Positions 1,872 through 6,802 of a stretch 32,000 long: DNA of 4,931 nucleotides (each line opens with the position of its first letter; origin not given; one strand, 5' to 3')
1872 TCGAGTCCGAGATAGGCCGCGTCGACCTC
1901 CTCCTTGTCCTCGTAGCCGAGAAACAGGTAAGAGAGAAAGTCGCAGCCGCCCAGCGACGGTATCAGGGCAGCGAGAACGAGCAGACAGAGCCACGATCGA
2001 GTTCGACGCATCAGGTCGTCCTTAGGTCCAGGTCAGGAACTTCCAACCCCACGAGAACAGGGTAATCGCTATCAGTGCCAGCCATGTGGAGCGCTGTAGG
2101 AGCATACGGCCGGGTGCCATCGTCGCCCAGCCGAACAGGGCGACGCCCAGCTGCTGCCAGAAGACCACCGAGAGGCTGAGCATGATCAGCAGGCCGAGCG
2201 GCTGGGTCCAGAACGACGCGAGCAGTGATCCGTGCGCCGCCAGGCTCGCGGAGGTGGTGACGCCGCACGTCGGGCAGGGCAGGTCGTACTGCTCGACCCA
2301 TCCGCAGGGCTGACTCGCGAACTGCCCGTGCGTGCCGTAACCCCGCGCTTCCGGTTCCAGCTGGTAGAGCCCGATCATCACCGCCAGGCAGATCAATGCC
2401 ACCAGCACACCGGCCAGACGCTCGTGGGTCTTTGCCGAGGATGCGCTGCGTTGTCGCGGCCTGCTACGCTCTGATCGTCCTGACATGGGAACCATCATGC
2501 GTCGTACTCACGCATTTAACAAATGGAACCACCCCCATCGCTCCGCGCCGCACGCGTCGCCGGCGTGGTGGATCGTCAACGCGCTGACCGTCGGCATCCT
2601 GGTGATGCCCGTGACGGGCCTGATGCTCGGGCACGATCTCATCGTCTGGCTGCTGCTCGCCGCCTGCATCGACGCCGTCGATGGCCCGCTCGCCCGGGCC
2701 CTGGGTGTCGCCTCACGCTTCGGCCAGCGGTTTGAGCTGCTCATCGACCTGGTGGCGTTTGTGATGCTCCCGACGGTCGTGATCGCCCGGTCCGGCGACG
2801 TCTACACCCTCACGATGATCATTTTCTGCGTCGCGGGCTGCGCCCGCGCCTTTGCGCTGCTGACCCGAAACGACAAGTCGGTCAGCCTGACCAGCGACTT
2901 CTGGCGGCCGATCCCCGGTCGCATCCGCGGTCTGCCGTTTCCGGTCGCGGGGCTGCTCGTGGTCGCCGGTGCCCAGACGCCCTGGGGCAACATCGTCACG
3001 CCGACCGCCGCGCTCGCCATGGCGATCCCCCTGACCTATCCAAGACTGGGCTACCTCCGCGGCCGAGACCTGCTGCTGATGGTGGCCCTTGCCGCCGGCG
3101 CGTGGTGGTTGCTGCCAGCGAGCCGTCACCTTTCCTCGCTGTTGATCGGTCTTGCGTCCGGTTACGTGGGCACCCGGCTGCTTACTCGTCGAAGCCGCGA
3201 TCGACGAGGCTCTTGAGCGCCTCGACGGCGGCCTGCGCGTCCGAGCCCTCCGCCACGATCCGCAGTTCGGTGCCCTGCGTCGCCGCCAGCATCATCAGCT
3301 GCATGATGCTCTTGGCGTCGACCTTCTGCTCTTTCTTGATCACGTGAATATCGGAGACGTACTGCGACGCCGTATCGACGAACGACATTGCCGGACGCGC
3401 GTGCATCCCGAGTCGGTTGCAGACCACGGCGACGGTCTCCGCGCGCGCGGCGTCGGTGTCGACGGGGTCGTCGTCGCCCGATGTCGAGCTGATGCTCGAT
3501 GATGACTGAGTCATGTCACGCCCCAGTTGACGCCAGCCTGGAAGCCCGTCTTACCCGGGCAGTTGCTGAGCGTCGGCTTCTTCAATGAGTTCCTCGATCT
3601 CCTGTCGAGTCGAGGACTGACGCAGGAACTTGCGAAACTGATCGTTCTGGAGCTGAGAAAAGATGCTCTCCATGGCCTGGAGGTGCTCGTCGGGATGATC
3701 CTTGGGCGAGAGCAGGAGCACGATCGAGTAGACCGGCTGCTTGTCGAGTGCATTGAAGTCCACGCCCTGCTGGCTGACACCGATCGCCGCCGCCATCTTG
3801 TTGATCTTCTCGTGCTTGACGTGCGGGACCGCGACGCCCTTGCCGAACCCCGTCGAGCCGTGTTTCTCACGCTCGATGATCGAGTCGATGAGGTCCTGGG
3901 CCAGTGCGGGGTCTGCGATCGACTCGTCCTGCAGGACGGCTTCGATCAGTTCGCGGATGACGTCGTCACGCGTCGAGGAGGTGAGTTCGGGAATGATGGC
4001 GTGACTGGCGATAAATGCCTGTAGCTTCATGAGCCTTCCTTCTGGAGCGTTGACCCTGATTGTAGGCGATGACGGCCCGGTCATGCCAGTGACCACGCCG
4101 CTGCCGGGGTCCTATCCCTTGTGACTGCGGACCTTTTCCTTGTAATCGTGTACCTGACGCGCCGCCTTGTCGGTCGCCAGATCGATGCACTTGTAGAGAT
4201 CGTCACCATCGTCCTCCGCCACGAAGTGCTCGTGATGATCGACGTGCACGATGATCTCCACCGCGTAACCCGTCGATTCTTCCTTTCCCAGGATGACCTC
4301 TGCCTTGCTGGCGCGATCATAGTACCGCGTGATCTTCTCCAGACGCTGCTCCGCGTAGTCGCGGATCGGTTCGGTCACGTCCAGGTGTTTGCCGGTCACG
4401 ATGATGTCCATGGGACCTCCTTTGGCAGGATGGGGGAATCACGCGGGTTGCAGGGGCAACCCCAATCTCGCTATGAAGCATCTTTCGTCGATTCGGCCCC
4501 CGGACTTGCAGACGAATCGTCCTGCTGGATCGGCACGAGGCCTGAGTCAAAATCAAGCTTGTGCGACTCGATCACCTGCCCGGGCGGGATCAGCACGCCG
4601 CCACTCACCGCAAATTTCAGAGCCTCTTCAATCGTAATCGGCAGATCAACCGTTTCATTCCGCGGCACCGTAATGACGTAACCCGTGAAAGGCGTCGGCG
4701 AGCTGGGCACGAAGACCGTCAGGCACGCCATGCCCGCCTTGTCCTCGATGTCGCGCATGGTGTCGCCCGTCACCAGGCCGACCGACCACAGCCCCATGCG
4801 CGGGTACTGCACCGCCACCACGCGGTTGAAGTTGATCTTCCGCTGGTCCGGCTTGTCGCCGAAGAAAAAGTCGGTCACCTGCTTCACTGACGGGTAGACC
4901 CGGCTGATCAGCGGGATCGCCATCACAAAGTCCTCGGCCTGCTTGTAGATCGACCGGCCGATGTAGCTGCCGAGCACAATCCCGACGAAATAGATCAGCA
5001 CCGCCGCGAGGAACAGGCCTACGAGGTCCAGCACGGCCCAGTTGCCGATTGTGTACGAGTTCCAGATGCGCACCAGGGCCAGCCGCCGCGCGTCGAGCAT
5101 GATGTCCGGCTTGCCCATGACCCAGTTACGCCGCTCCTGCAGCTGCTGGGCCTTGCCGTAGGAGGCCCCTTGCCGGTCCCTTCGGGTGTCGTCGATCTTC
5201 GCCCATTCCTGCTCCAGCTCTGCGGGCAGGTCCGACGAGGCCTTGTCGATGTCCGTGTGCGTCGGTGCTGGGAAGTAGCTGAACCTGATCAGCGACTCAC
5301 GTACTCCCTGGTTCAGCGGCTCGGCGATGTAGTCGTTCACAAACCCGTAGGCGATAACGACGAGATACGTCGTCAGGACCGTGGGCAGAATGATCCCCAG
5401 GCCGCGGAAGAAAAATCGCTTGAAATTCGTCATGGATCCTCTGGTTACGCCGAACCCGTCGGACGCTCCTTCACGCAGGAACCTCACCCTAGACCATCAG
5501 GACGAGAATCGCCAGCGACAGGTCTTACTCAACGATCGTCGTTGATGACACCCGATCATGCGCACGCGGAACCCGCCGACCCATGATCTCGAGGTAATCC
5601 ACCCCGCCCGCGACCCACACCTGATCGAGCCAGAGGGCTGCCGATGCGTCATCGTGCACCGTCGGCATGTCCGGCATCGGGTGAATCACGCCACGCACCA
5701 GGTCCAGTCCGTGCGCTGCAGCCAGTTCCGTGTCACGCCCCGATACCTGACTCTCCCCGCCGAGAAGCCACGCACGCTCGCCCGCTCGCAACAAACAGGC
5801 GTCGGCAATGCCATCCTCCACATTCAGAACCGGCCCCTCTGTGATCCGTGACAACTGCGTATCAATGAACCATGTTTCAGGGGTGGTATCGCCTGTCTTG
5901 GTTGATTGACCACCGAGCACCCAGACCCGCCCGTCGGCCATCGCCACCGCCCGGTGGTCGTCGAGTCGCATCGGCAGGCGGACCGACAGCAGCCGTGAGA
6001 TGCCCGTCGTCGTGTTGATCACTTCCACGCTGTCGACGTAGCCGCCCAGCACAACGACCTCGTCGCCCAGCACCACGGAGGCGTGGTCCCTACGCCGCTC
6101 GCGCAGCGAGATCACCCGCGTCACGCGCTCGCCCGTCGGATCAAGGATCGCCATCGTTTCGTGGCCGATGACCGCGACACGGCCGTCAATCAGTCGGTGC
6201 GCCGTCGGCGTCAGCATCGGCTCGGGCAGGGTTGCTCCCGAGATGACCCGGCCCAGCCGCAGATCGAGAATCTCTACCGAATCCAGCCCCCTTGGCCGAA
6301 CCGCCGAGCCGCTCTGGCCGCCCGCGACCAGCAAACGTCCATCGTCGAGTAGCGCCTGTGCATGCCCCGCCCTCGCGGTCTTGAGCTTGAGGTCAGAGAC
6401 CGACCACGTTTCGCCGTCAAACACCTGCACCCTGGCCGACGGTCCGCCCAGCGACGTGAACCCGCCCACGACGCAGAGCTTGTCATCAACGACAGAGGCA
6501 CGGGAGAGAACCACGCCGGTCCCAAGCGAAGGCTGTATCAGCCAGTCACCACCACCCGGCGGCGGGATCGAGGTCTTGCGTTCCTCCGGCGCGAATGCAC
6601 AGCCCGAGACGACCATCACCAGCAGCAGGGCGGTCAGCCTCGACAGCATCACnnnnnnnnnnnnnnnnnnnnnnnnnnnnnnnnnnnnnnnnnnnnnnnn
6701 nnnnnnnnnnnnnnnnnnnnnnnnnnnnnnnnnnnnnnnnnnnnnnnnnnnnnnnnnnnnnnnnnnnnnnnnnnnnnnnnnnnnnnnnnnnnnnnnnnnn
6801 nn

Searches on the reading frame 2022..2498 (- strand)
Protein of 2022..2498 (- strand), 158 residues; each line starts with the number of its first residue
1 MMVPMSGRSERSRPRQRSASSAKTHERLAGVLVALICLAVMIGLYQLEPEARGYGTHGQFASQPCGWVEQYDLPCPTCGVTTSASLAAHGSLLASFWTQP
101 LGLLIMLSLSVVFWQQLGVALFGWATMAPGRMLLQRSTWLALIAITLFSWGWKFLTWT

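Call 34: search_protein_families(library=pfam, proteins=[window:2022-2498:-], max_evalue=0.001)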
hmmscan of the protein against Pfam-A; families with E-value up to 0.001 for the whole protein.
window:2022-2498:- (158 aa): 1 family
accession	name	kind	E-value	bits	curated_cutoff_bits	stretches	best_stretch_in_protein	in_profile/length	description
PF10825.13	DUF2752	-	1.7e-08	34.9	27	1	71-109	7-45/49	Protein of unknown function (DUF2752)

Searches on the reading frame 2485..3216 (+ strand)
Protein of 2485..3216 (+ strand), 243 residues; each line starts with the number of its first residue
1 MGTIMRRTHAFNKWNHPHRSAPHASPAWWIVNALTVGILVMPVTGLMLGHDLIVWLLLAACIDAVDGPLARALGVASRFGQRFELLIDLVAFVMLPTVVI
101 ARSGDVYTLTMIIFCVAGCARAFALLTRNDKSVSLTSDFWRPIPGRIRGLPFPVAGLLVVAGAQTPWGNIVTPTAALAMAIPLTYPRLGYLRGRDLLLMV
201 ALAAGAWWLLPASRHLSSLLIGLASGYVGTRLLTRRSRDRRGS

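Call 34: search_protein_families(library=pfam, proteins=[window:2485-3216:+], max_evalue=0.001)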
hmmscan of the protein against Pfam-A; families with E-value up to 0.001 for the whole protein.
window:2485-3216:+ (243 aa): 1 family
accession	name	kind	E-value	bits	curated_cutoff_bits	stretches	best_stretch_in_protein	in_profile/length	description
PF01066.26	CDP-OH_P_transf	-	1.6e-06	29.1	22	1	32-145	5-123/152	CDP-alcohol phosphatidyltransferase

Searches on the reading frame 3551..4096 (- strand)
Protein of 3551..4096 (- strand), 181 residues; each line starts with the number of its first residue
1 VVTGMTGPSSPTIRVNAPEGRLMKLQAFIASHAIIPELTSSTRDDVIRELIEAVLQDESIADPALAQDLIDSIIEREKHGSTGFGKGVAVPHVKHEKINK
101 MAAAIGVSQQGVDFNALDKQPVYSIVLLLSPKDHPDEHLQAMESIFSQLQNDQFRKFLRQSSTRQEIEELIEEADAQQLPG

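Call 34: search_protein_families(library=pfam, proteins=[window:3551-4096:-], max_evalue=0.001)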
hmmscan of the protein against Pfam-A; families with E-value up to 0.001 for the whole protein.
window:3551-4096:- (181 aa): 1 family
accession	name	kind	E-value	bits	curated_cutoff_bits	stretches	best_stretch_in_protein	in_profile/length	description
PF00359.27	PTS_EIIA_2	-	2.3e-29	102.6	27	1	29-173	3-143/144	Phosphoenolpyruvate-dependent sugar phosphotransferase system, EIIA 2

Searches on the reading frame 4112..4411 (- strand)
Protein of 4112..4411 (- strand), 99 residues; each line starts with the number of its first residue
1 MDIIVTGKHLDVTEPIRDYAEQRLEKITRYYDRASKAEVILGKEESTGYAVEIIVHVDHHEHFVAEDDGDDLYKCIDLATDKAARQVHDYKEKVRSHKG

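Call 34: search_protein_families(library=pfam, proteins=[window:4112-4411:-], max_evalue=0.001)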
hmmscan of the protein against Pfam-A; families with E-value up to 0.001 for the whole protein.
window:4112-4411:- (99 aa): 1 family
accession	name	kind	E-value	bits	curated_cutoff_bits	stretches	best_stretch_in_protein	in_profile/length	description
PF02482.25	Ribosomal_S30AE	-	1e-22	81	23.7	1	3-95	1-88/88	Sigma 54 modulation protein / S30EA ribosomal protein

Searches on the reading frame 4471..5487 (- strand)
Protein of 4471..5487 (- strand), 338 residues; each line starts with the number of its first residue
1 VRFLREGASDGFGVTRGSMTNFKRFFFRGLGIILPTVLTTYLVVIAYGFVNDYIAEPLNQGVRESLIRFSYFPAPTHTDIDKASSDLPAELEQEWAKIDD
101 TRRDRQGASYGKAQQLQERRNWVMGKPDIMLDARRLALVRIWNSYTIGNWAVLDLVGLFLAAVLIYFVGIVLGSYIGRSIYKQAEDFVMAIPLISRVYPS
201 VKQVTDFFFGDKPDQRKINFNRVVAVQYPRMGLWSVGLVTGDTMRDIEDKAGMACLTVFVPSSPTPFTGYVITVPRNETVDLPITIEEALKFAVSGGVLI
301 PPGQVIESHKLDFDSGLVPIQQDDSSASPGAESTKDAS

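Call 20: search_protein_families(library=pfam, proteins=[window:4471-5487:-], max_evalue=0.001)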
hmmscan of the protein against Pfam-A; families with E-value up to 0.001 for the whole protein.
window:4471-5487:- (338 aa): 1 family
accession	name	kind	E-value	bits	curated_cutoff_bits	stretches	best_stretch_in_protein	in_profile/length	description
PF04367.18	DUF502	-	1e-25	90.1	23.8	1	160-267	2-106/107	Protein of unknown function (DUF502)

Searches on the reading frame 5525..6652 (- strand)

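Call 20: search_protein_families(library=pfam, proteins=[window:5525-6652:-], max_evalue=0.001)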
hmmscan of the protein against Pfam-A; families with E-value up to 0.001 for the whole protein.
window:5525-6652:- (375 aa): 8 families
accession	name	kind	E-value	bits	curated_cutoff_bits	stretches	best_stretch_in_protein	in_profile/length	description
PF01344.31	Kelch_1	-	1.3e-15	57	20.1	0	186-217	1-37/46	Kelch motif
PF13964.12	Kelch_6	-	1.7e-15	56.8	25.3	0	54-86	9-41/50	Kelch motif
PF24681.1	Kelch_KLHDC2_KLHL20_DRC7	-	1.4e-12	47.9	50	1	54-204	58-221/221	KLHDC2/KLHL20/DRC7 Kelch-repeats domain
PF13418.12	Kelch_4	-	7.8e-11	42.2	21.6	0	93-134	1-39/49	Galactose oxidase, central domain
PF25210.1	Kelch_FKB95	-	5.6e-08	33.2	70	0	37-84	70-121/268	FKB95, Kelch-repeats domain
PF07646.21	Kelch_2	-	1e-06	28.8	21.3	0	51-84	6-40/48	Kelch motif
PF24981.1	Beta-prop_ATRN-LZTR1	-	4.2e-06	26.7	50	0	37-116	192-283/289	Attractin/LZTR1 beta-propeller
PF13415.12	Kelch_3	-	3e-05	24.5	22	0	57-97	2-43/48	Galactose oxidase, central domain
